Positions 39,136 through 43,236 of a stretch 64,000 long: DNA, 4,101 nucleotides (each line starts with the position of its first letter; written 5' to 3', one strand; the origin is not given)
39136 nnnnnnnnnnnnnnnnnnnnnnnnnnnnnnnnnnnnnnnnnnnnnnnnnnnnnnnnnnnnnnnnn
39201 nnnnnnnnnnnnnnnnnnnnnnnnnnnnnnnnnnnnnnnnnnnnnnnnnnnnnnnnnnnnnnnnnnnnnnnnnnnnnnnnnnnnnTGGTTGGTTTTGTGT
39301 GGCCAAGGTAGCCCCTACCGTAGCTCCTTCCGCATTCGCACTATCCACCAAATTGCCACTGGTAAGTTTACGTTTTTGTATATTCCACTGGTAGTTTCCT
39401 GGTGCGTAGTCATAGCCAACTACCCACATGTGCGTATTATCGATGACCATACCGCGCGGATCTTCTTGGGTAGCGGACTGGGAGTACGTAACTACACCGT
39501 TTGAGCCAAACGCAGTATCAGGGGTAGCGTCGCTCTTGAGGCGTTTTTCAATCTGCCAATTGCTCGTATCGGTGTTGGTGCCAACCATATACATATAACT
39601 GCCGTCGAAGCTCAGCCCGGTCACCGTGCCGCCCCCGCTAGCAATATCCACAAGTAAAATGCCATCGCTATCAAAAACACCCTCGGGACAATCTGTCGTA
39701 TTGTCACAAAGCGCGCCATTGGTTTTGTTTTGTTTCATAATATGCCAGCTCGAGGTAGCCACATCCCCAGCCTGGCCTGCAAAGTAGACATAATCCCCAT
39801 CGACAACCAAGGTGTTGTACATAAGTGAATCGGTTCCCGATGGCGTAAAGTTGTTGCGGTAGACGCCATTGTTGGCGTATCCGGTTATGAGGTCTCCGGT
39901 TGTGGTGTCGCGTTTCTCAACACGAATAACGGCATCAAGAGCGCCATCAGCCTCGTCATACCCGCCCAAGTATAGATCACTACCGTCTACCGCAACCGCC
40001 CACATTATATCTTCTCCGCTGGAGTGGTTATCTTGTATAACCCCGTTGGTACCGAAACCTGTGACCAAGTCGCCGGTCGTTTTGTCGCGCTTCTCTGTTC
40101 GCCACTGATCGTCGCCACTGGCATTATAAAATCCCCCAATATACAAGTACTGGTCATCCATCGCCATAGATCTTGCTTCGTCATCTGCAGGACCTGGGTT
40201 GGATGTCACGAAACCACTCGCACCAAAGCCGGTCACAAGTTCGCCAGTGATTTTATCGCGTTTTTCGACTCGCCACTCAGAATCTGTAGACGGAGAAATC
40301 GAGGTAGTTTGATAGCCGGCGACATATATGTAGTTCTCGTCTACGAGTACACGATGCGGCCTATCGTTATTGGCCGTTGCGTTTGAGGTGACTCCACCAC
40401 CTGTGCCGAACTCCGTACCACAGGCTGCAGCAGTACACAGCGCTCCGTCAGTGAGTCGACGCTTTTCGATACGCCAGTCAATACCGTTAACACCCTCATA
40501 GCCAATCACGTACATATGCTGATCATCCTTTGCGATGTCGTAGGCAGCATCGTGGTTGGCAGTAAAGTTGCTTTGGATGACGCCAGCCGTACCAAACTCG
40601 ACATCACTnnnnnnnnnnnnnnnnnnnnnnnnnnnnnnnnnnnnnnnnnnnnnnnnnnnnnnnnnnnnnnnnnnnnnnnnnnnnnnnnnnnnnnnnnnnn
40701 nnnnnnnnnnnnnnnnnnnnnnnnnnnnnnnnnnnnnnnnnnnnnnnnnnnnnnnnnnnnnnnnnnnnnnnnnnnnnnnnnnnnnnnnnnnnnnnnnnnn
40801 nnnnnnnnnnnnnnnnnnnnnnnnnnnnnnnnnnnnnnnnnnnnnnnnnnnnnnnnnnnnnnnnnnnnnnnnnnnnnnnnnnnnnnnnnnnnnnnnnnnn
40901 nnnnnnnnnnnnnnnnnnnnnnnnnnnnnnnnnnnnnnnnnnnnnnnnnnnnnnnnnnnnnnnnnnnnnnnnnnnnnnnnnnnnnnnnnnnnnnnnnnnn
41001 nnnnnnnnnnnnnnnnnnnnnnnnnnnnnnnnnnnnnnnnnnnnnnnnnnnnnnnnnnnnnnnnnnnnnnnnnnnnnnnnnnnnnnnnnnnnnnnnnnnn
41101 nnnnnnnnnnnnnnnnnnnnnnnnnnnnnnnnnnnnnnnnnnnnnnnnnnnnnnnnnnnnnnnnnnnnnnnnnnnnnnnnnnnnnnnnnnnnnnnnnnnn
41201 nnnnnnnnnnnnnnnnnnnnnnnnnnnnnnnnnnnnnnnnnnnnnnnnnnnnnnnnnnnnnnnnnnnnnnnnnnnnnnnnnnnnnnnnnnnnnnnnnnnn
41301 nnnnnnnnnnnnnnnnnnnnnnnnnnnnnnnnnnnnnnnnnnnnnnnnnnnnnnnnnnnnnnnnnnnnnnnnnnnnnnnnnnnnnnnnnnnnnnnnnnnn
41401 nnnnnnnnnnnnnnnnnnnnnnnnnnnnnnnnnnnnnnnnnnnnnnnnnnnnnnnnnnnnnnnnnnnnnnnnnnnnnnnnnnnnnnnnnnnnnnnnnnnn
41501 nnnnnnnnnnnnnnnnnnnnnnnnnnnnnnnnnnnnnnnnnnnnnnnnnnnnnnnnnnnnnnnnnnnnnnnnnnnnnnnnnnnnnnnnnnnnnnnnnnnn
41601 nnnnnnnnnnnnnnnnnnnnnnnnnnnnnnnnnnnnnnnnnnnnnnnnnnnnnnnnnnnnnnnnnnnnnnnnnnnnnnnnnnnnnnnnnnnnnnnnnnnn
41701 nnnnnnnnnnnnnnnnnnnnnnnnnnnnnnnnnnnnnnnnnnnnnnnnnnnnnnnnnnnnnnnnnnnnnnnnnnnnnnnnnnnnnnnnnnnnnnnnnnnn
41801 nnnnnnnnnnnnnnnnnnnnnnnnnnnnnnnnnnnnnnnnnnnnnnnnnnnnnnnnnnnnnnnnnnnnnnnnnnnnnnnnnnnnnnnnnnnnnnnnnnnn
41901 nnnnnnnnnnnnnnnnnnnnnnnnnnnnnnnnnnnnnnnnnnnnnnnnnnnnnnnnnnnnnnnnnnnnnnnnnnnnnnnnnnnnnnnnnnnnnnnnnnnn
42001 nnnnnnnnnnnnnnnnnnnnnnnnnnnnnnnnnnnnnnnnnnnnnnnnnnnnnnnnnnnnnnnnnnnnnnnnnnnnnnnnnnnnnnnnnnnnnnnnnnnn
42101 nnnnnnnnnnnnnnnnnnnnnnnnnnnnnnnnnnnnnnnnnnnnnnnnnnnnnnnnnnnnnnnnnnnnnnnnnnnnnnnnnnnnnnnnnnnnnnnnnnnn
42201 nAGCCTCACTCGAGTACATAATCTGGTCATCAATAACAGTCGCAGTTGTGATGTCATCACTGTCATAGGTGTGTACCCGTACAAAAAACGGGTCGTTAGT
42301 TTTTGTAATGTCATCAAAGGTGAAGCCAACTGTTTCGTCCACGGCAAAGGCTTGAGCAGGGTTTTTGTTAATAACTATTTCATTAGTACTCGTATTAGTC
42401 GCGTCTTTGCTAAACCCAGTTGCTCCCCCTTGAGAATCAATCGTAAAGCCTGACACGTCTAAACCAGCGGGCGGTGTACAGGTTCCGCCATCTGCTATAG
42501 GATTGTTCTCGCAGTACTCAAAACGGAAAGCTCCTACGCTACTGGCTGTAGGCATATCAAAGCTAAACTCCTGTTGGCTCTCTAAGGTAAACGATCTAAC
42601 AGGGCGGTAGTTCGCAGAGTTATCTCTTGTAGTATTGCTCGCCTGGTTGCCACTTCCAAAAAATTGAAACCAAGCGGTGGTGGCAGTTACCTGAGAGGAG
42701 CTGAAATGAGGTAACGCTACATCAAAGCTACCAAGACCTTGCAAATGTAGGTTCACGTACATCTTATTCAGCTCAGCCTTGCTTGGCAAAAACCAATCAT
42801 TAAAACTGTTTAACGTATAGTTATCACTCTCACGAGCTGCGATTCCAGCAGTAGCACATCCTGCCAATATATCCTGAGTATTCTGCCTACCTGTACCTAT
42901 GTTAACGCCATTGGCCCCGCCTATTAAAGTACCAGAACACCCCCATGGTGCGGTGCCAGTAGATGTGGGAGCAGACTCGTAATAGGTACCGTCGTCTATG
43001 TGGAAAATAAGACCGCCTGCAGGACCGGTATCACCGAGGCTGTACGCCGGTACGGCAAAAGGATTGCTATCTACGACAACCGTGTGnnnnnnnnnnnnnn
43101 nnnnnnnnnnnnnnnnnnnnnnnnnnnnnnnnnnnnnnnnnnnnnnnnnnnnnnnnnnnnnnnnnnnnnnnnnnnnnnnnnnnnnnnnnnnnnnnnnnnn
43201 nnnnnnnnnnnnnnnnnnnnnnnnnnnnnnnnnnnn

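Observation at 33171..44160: Tandem pair of ~1,790-aa paralogous secreted giants with conserved ends and non-homologous cores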

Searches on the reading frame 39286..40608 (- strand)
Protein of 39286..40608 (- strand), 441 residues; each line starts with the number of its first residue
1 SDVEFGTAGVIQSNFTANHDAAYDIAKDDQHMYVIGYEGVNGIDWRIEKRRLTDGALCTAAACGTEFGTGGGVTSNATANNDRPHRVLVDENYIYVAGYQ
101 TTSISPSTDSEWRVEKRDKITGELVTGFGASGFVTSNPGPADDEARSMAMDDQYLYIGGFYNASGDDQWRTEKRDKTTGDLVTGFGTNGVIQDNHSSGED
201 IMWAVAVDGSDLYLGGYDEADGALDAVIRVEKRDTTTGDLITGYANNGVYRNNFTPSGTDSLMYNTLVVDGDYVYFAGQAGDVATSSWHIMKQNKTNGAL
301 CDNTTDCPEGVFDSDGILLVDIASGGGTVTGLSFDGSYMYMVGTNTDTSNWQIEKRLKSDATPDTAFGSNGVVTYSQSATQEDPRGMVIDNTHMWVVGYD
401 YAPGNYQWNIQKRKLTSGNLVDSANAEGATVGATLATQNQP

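Call 70: search_protein_families(library=pfam, proteins=[window:39286-40608:-], max_evalue=1)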
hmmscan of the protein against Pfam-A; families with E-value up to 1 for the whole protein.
window:39286-40608:- (441 aa): 1 family
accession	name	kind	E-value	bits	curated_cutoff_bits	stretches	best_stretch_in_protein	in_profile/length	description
PF15926.10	RNF220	-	0.84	9.7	26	0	111-151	161-201/249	E3 ubiquitin-protein ligase RNF220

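Call 71: search_solved_structures(query=window:39286-40608:-, max_evalue=1)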
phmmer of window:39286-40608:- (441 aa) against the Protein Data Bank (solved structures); distinct sequences matched with E-value up to 1: 0.

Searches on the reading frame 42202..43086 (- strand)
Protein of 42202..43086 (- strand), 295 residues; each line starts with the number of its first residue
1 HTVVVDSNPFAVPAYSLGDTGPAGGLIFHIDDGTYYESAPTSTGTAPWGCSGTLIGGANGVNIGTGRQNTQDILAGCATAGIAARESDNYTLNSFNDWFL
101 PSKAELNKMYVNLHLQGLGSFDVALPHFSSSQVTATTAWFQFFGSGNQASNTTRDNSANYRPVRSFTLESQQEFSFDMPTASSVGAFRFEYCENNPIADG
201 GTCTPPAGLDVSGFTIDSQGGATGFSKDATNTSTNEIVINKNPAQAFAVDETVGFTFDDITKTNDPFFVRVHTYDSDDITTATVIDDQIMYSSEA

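Call 70: search_protein_families(library=pfam, proteins=[window:42202-43086:-], max_evalue=1)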
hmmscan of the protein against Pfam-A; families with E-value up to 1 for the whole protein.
window:42202-43086:- (295 aa): 1 family
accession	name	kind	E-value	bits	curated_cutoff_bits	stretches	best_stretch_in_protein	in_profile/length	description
PF07603.17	Lcl_C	-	0.00098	19.8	34.9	1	85-164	34-117/117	Lcl C-terminal domain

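Call 73: search_solved_structures(query=window:42202-43086:-, max_evalue=1)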
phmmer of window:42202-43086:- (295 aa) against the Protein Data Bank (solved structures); distinct sequences matched with E-value up to 1: 2.
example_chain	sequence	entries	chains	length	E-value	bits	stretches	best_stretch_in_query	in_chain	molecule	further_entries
8q4e_A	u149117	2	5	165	0.14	14.6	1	94-166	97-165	HbP1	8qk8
8tq5_H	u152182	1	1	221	0.17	14.3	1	105-150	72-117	Fab DX17 H-chain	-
